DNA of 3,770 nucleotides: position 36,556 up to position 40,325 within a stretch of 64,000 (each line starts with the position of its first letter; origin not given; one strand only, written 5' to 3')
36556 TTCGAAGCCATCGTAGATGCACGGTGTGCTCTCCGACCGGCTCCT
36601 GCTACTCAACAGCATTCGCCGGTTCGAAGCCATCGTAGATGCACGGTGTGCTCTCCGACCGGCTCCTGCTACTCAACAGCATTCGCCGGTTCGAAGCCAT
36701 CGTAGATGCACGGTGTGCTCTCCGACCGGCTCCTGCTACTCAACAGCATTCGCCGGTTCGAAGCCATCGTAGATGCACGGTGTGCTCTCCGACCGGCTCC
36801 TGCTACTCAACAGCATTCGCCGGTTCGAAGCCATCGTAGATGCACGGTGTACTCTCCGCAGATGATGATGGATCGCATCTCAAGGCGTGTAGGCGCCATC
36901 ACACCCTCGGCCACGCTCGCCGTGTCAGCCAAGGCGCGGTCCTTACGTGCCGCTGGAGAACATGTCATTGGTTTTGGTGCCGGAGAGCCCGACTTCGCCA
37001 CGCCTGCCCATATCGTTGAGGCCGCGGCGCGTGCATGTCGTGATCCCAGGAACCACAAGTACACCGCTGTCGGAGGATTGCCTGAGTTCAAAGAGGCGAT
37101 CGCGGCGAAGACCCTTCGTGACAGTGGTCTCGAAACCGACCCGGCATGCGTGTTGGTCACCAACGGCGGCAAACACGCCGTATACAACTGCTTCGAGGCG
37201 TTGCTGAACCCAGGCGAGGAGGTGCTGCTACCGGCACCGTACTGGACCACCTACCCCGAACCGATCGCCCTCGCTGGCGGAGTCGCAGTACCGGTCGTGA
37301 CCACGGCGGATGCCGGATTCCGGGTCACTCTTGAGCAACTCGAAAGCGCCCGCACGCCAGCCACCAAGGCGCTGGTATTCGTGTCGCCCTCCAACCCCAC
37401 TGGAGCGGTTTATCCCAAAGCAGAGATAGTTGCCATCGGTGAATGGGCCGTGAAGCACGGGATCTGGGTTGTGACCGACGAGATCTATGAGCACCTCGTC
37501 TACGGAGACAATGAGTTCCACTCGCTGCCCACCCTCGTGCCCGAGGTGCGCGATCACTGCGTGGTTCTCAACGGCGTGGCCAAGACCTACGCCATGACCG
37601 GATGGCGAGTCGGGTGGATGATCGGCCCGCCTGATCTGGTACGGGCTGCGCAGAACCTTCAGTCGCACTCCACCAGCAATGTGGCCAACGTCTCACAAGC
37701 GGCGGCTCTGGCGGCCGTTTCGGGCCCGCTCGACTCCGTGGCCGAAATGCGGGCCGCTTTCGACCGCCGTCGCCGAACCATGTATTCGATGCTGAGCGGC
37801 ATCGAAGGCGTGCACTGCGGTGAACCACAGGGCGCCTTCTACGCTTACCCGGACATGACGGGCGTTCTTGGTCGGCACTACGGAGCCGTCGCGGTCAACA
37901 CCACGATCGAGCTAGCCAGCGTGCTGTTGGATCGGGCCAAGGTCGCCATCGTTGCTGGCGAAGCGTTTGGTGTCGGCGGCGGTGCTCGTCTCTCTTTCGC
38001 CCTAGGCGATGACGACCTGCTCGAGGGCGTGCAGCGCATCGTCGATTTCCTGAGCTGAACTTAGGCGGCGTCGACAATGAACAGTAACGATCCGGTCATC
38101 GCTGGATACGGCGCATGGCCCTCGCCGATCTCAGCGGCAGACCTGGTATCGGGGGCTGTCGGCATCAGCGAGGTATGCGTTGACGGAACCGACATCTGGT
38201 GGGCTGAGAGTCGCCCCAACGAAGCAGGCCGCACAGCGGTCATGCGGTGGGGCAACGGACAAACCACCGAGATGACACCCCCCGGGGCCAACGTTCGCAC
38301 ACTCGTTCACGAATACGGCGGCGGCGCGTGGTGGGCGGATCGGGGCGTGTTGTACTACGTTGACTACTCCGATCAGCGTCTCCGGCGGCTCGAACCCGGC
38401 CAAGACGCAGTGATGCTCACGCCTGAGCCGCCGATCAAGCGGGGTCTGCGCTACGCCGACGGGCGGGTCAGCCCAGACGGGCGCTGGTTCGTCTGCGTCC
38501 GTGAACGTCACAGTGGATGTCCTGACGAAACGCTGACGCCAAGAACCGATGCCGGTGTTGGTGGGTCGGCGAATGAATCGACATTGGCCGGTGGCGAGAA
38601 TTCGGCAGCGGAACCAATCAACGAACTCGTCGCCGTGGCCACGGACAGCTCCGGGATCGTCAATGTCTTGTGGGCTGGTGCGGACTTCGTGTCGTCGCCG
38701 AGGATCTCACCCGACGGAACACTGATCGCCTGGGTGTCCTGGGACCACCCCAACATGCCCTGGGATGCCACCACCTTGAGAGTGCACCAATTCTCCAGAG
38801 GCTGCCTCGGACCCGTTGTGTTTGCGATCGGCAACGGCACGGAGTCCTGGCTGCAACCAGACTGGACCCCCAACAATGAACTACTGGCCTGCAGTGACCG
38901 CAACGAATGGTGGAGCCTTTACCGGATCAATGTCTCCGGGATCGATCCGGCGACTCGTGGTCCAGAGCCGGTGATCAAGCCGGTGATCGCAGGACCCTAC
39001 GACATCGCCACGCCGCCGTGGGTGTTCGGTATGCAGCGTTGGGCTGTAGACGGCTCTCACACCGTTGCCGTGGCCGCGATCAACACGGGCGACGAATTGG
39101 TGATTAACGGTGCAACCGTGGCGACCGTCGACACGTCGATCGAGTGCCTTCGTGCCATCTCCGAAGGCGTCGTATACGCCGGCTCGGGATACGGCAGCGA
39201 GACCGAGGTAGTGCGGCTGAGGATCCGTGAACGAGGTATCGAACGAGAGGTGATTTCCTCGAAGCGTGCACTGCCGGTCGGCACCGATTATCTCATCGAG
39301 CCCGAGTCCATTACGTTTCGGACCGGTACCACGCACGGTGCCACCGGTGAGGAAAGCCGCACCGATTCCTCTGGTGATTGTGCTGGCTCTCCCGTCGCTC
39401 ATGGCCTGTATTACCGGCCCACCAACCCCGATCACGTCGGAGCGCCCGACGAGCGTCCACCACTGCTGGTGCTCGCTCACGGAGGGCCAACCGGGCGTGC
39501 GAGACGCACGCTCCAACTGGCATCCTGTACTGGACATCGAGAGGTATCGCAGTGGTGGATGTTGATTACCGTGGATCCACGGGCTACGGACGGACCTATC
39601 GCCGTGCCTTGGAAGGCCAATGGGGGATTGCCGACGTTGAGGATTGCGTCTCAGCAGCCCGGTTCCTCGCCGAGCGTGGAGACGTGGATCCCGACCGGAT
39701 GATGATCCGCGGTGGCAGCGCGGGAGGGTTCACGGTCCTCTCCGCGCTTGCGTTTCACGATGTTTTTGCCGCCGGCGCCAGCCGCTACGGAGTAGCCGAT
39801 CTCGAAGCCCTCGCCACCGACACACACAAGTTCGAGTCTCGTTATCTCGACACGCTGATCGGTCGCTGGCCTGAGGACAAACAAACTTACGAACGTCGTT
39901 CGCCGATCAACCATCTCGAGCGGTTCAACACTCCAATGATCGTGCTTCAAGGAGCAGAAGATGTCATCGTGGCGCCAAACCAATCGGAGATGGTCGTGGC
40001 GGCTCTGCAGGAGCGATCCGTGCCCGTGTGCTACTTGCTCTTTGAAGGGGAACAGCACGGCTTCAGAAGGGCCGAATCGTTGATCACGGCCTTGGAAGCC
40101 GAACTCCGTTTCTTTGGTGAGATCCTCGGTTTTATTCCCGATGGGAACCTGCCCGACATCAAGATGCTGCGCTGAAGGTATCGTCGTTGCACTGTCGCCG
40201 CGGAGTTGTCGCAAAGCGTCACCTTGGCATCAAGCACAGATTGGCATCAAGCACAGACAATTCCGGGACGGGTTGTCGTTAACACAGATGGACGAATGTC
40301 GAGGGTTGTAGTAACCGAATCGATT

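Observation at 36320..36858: Near-perfect 67-bp x7 (+1 diverged) minisatellite fills the whole serC-aspC divergent promoter region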

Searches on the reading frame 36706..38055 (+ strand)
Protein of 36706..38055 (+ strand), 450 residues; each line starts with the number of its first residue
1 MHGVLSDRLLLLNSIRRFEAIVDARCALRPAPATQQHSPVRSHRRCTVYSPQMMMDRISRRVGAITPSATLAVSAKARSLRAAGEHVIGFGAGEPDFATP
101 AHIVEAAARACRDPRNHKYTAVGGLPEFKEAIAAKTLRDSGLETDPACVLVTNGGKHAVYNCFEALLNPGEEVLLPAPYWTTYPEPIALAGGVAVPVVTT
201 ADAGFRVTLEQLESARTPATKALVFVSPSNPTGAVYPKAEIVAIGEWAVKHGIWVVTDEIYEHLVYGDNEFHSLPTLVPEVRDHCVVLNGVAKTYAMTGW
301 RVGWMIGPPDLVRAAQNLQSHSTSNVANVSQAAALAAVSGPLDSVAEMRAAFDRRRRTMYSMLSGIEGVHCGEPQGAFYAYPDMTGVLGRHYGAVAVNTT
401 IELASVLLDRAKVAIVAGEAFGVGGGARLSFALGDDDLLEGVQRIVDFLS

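Call 8: find_encoding_contigs(protein=window:36862-38055:+, flank=5000, max_places=10)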
Protein window:36862-38055:+ (398 aa): no gene with exactly this product is on record in the collection.

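Call 9: search_protein_families(library=ncbifam, proteins=[window:36862-38055:+])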
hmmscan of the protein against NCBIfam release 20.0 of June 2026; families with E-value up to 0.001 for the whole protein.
window:36862-38055:+ (398 aa): 70 families (the best 25 are shown)
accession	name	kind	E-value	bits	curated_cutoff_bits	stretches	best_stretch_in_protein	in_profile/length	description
NF004769.0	PRK06107.1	equivalog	8.1e-108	360.7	617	1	2-394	2-395/402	aspartate transaminase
NF041091.1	asp_aminotase_Arch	equivalog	9.1e-99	330.8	550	1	8-397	2-375/376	aspartate aminotransferase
NF041364.1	GntC_guanitoxin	equivalog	2e-86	290.1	415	1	38-395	3-355/356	guanitoxin biosynthesis PLP-dependent (S)-gamma-hydroxy-L-arginine cyclodehydratase GntC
NF004770.0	PRK06108.1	subfamily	1.2e-76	258.1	422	1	4-397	11-392/396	pyridoxal phosphate-dependent aminotransferase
NF005816.0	PRK07682.1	equivalog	2e-72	244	620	1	4-397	4-383/390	aminotransferase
NF005817.0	PRK07683.1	equivalog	5.8e-70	235.9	575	1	28-397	23-381/387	aminotransferase A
NF006514.0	PRK08960.1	equivalog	9.1e-69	232.1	554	1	2-396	1-384/388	pyridoxal phosphate-dependent aminotransferase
NF005601.0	PRK07337.1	equivalog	5.5e-66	223.3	496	1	4-396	6-391/394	pyridoxal phosphate-dependent aminotransferase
NF005855.0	PRK07777.1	equivalog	4e-63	214.1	553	1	27-369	22-355/391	pyridoxal phosphate-dependent aminotransferase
NF006229.0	PRK08361.1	equivalog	2.3e-62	211.3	624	1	32-395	32-386/391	aspartate aminotransferase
NF006756.0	PRK09276.1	subfamily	5.5e-62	209.9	507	1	6-394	4-383/387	LL-diaminopimelate aminotransferase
NF006230.0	PRK08363.1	equivalog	7.3e-61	206.1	534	1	5-376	3-369/398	alanine aminotransferase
TIGR03540.1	DapC_direct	equivalog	2.3e-60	204.5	593.25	1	6-394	2-381/383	LL-diaminopimelate aminotransferase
NF005744.0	PRK07568.1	subfamily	6.5e-60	203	389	1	5-329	2-323/398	pyridoxal phosphate-dependent aminotransferase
NF004975.0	PRK06348.1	equivalog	7e-60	203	549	1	24-393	20-379/384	pyridoxal phosphate-dependent aminotransferase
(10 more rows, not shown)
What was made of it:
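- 36862..38058 (+): aspC (aspartate aminotransferase-type PLP enzyme), 398 aa. NCBIfam aspartate transaminase, E 8e-108 (call 9).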

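Call 11: find_related_loci(query=window:36862-38055:+, collection=genome_contigs, flank=4000)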
Query window:36862-38055:+ (398 aa) in genome_contigs; peptide patterns used: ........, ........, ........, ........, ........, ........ (x = any residue, [..] = any of these).
599 stretches matched a pattern (row limit reached: there are more); 357 encode a relative of the query (tblastn E <= 1e-3); the best 80 are kept; 80 distinct loci.
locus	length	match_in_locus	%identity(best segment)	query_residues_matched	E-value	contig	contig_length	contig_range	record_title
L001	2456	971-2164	81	1-398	0e+0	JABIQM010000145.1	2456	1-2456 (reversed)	MAG: Acidimicrobiaceae bacterium isolate SI072_bin141 k141_1674835, whole genome shotgun sequence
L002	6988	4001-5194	81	1-398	0e+0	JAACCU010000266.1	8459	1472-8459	MAG: Actinomycetota bacterium isolate H12BWF_bin.29 H12bwf_k87_2096735_1_8459, whole genome shotgun sequence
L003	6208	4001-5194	81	1-398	0e+0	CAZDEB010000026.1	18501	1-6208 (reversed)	MAG TPA_asm: uncultured Candidatus Microthrix sp. isolate binchicken_co46_702 genome assembly, contig: NODE_5521_length_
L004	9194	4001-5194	82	1-398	0e+0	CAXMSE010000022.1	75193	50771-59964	MAG: uncultured Gammaproteobacteria bacterium isolate 07C-BC-St07_bin.28.orig genome assembly, contig: k141_145525, whol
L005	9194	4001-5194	82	1-398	0e+0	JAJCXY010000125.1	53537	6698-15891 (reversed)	MAG: Acidimicrobiales bacterium isolate OFTM10 OFTM10_124, whole genome shotgun sequence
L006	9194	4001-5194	80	1-398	0e+0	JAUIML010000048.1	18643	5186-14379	MAG: Acidimicrobiia bacterium isolate Co_bin.99 NODE_16689_length_18643_cov_1.055087, whole genome shotgun sequence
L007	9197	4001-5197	82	1-397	0e+0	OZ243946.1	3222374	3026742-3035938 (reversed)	MAG: Acidimicrobiales bacterium isolate 3d3f7782-a936-4ff1-83ac-e603352f3468 genome assembly, chromosome: 1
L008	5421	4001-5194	80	1-398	0e+0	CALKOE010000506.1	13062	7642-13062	MAG: uncultured Acidimicrobiales bacterium isolate S2_Bin_Bin_210_sub_1 genome assembly, contig: c_000001295772, whole g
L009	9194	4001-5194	79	1-398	0e+0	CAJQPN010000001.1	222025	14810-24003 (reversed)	MAG: uncultured Acidimicrobiales bacterium isolate 3_20180319_Bin_METABAT_20_1 genome assembly, contig: c_000021782206,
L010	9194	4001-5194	78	1-398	0e+0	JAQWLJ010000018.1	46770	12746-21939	MAG: Acidimicrobiales bacterium isolate cluster2_bin.122 k141_4137489, whole genome shotgun sequence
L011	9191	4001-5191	75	1-397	0e+0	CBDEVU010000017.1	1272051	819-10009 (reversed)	MAG: Candidatus Aldehydirespiratoraceae bacterium isolate 2f6ae0df-6ed7-4d95-b4de-415f9d37e9b7 genome assembly, contig:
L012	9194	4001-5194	79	1-398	0e+0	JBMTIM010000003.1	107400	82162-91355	MAG: Acidimicrobiales bacterium isolate CJ_V8_S13_100percent_par_CJ_V8_S13_metabat.20 NODE_23_length_107400_cov_7.479352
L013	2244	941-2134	76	1-398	0e+0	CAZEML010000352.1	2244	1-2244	MAG TPA_asm: uncultured Candidatus Microthrix sp. isolate SRP135972_co1_54 genome assembly, contig: NODE_98734_length_22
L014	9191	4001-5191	73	1-397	0e+0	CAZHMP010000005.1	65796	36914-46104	MAG TPA_asm: uncultured Acidimicrobiales bacterium isolate binchicken_co275_150 genome assembly, contig: NODE_324_length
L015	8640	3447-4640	77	1-398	0e+0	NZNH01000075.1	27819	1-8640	MAG: Acidimicrobiaceae bacterium isolate EAC9 49892, whole genome shotgun sequence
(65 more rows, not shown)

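Call 18: find_encoding_contigs(protein=window:36706-38055:+, flank=6000, max_places=10)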
Protein window:36706-38055:+ (450 aa): no gene with exactly this product is on record in the collection.

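Call 19: find_encoding_contigs(protein=window:36868-38055:+, flank=6000, max_places=10)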
Protein window:36868-38055:+ (396 aa): no gene with exactly this product is on record in the collection.

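Call 20: find_homologous_proteins(query=window:36862-38055:+, max_evalue=1e-100)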
Query window:36862-38055:+ (398 aa): 8000 proteins with E <= 1e-100 among 8000 candidates; the best 120 are listed.
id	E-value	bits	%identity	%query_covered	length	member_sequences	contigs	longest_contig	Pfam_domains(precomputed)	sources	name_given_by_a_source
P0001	3.7e-263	890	100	100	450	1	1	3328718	PF00155.28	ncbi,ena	-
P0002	2.4e-217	740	82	100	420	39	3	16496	PF00155.28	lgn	-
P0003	2.1e-216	736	82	100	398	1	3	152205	PF00155.28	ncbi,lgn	-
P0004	6.2e-216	735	82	100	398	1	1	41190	PF00155.28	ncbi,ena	-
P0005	1.5e-215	734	82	100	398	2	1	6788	PF00155.28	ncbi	-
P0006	2.1e-215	733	83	99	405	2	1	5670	PF00155.28,PF01041.24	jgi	-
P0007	2.3e-215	733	82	100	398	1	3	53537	PF00155.28,PF01041.24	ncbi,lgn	-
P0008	6.2e-214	728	81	100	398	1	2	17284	PF00155.28,PF01041.24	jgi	-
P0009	2.4e-213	726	81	100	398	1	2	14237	PF00155.28,PF01041.24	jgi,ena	-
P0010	6.0e-213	725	82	100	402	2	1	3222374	PF00155.28,PF01041.24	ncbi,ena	-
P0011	7.7e-213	725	81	100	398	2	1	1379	PF00155.28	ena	-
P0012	1.9e-212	723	81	100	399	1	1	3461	PF00155.28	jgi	-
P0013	2.1e-212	723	81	100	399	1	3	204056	PF00155.28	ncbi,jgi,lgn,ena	-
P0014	6.8e-212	722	80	100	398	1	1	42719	PF00155.28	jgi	jgi:aspartate aminotransferase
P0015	1.2e-211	721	80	100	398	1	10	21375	PF00155.28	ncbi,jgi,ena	jgi:aspartate aminotransferase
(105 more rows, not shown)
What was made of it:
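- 36862..38058 (+): Most homologues listed are 398-403 aa and align from residue 1 (call 20).
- On Bacterial minisatellite / VNTR: The next-closest aspC is 82-83% identical (call 20).
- The source contig is 3.33 Mb (call 20), which suggests long reads that would span 540 bp.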

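Call 36: list_cluster_members(proteins=[P0001])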
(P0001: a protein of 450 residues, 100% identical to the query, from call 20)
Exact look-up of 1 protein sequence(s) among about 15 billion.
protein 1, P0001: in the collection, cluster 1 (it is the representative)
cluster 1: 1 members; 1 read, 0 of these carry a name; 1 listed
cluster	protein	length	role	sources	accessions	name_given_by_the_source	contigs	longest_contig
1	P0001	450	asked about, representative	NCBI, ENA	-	-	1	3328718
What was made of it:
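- Tried and rejected: The cluster look-up of P0001 gave no accession or name (call 36).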

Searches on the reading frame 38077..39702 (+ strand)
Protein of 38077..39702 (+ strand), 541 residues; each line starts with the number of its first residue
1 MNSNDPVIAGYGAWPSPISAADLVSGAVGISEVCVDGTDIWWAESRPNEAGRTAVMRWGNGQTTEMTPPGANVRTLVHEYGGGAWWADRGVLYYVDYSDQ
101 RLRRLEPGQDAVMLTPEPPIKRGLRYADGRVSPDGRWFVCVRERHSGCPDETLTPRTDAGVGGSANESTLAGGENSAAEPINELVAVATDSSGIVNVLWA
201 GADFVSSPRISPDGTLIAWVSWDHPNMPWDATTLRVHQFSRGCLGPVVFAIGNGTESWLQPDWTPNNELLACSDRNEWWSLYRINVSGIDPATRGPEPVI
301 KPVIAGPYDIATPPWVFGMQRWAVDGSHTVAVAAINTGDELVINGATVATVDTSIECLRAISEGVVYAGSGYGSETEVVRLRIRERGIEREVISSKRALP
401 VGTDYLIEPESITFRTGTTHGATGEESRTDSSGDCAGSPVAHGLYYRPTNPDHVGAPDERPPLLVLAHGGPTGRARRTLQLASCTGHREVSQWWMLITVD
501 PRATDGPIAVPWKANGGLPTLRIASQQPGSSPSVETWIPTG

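Call 9: search_protein_families(library=ncbifam, proteins=[window:38077-39702:+])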
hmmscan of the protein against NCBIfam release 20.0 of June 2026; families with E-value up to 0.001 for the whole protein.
window:38077-39702:+ (541 aa): 0 families

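Call 35: find_encoding_contigs(protein=window:38077-39699:+, flank=6000, max_places=10)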
Protein window:38077-39699:+ (541 aa): no gene with exactly this product is on record in the collection.
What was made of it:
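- Tried and rejected: Exact-protein look-ups for aspC with three alternative starts and for the downstream peptidase found nothing (calls 8, 18, 19, 35).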

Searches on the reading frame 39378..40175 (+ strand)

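Call 9: search_protein_families(library=ncbifam, proteins=[window:39378-40175:+])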
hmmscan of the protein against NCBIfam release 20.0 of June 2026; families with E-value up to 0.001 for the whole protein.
window:39378-40175:+ (265 aa): 9 families
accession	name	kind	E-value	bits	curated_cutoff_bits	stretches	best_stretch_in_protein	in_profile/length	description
NF053518.1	DipepPtdsDpp5Prph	equivalog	1.2e-15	57.2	900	1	54-228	454-632/655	dipeptidyl-peptidase Dpp5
NF033523.0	lasso_peptidase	equivalog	9.4e-11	41.2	400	1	55-227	435-614/638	Atxe2 family lasso peptide isopeptidase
NF052354.1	EstLipQMycob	equivalog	1.8e-09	36.7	700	1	84-238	216-385/418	esterase LipQ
NF050058.1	e_dPHAscl_type1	hypoth_equivalog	1.9e-08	34.1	150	1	85-211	83-205/276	extracellular catalytic domain type 1 short-chain-length polyhydroxyalkanoate depolymerase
NF041902.1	pecacetest_PaeX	equivalog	1e-07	31.3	550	1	72-230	112-284/318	pectin acetylesterase PaeX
NF007857.0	PRK10566.1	equivalog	6.7e-07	29.4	201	1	77-247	76-246/249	esterase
TIGR01840.1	esterase_phb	subfamily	5.2e-06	26.1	107.85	1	99-209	88-194/213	PHB depolymerase family esterase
NF047920.1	lactonase_UilS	equivalog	6.8e-06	26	400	1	52-150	48-142/285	UilS family quorum-quenching N-acyl-homoserine lactonase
NF058653.1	LipP1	equivalog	2.7e-05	23.2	350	0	74-117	110-155/300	LipP1 family hormone-sensitive lipase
